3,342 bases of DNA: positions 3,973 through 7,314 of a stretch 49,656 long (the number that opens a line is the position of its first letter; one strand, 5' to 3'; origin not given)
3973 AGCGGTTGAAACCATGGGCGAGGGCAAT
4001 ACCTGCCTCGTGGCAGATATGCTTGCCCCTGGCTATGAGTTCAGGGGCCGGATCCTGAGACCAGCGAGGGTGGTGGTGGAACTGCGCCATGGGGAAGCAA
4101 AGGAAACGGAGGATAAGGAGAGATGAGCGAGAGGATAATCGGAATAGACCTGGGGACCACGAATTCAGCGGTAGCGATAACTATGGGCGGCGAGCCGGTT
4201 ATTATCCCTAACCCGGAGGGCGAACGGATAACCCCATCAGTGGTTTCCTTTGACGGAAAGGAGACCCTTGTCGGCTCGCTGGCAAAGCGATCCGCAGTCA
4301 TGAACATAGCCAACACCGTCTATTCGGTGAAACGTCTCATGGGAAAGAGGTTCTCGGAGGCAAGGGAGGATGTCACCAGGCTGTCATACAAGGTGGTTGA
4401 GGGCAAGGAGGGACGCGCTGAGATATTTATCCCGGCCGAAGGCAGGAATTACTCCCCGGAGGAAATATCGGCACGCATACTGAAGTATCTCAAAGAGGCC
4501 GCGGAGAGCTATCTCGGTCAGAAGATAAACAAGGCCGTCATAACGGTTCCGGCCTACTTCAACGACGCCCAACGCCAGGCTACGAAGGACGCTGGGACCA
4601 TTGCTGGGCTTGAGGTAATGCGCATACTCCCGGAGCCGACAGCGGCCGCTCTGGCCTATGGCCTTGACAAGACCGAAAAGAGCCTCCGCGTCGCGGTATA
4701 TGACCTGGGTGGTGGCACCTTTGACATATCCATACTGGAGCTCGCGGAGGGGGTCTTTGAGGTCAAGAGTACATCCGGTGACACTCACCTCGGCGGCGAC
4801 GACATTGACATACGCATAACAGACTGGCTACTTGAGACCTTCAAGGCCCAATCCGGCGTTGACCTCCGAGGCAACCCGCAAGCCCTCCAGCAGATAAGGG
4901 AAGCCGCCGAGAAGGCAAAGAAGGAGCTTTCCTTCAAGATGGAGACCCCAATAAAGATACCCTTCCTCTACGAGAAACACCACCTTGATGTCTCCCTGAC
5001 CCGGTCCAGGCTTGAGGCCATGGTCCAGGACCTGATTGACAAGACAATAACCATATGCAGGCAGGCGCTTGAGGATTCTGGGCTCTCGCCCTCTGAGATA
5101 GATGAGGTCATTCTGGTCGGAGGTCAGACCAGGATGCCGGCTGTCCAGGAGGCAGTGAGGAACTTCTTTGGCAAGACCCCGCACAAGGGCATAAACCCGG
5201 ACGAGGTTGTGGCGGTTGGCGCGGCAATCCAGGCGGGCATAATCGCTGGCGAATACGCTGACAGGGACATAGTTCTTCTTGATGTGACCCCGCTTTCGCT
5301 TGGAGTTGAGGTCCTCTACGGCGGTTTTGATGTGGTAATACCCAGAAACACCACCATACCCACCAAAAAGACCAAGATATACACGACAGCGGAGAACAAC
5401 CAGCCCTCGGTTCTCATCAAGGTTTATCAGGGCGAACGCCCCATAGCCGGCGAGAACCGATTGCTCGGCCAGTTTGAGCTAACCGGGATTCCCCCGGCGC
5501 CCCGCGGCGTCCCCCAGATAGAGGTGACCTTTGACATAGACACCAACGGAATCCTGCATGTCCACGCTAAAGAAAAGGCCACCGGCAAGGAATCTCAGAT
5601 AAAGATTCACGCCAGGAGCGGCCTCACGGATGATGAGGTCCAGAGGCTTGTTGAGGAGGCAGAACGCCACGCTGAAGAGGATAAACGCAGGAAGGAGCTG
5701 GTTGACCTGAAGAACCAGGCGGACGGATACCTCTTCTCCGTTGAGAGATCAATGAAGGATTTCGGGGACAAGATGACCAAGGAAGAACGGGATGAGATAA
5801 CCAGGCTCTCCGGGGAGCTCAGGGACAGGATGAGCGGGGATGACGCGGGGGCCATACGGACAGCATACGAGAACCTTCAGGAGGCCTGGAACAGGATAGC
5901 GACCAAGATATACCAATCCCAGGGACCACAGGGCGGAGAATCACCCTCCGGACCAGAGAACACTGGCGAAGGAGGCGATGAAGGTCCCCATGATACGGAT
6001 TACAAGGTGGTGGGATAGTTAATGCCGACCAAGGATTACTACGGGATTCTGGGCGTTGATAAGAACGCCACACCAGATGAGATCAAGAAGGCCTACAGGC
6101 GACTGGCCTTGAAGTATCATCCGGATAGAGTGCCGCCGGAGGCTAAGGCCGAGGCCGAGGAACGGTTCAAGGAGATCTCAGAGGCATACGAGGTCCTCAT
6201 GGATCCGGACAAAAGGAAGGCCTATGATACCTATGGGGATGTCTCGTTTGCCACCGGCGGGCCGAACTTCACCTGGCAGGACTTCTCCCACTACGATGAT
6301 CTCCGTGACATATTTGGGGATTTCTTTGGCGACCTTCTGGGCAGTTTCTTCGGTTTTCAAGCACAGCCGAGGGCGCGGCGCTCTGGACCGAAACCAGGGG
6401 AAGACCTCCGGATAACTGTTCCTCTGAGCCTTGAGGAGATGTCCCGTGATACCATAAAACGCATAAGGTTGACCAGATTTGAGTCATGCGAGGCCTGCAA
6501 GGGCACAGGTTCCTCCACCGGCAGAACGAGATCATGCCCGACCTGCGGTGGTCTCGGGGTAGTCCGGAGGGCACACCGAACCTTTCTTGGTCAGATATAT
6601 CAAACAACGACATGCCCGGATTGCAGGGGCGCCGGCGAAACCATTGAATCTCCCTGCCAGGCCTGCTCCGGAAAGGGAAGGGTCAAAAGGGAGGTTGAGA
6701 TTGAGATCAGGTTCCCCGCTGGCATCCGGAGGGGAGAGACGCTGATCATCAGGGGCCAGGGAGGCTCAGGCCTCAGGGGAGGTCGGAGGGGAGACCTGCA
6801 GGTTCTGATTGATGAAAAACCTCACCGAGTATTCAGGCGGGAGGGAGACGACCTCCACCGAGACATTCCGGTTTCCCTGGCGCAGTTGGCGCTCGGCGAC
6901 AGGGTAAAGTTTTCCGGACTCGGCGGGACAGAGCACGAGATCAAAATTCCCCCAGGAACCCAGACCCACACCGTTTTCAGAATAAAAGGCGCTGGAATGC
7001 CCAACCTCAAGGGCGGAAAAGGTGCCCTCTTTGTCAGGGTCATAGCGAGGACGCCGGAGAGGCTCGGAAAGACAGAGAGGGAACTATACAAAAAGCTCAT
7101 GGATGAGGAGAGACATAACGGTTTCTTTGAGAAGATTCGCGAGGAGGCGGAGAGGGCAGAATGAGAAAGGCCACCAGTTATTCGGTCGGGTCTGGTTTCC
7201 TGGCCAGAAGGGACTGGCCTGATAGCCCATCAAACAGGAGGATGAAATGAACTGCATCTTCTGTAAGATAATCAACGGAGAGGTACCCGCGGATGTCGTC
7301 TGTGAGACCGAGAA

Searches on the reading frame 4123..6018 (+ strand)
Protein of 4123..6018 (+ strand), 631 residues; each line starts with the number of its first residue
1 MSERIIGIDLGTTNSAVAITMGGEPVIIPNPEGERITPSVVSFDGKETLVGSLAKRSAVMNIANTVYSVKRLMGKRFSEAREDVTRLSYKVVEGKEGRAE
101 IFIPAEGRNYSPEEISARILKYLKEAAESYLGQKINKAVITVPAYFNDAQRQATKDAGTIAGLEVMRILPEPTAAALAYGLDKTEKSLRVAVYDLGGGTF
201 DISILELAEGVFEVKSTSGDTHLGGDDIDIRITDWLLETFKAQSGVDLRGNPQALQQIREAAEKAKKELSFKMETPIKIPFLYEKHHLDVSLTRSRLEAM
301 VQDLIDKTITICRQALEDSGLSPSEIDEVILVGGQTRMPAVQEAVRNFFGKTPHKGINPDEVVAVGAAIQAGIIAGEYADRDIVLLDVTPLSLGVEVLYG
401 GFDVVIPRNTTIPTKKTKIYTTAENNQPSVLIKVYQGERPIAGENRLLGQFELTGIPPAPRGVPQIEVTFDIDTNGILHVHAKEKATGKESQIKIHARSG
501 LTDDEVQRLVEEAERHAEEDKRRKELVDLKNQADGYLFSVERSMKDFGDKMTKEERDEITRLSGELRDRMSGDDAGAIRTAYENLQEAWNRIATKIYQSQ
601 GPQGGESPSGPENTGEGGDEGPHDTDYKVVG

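Call 16: search_protein_families(library=pfam, proteins=[window:4123-6018:+])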
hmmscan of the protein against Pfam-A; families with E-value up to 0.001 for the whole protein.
window:4123-6018:+ (631 aa): 2 families
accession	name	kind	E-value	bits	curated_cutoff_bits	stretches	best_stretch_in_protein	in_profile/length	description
PF00012.26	HSP70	-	7.6e-245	814.2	20.6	1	5-598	1-599/599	Hsp70 protein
PF06723.19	MreB_Mbl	-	4.9e-16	58.9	27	1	114-369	72-317/327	MreB/Mbl protein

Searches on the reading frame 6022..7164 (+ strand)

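Call 81: search_protein_families(library=pfam, proteins=[window:6022-7164:+], max_evalue=0.00001)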
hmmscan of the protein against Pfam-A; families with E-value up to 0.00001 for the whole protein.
window:6022-7164:+ (380 aa): 4 families
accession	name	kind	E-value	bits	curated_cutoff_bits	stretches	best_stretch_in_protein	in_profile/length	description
PF01556.23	DnaJ_C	-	3.6e-37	128.2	26.6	1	130-345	2-152/152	DnaJ C terminal domain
PF00226.36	DnaJ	-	2.1e-28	98.6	27.8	1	5-69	1-63/63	DnaJ domain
PF00684.25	DnaJ_CXXCXGXG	-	3.4e-15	56.5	32.7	1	156-219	1-65/65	DnaJ central domain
PF15777.11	Anti-TRAP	-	1.6e-06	28.5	32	0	154-183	11-44/59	Tryptophan RNA-binding attenuator protein inhibitory protein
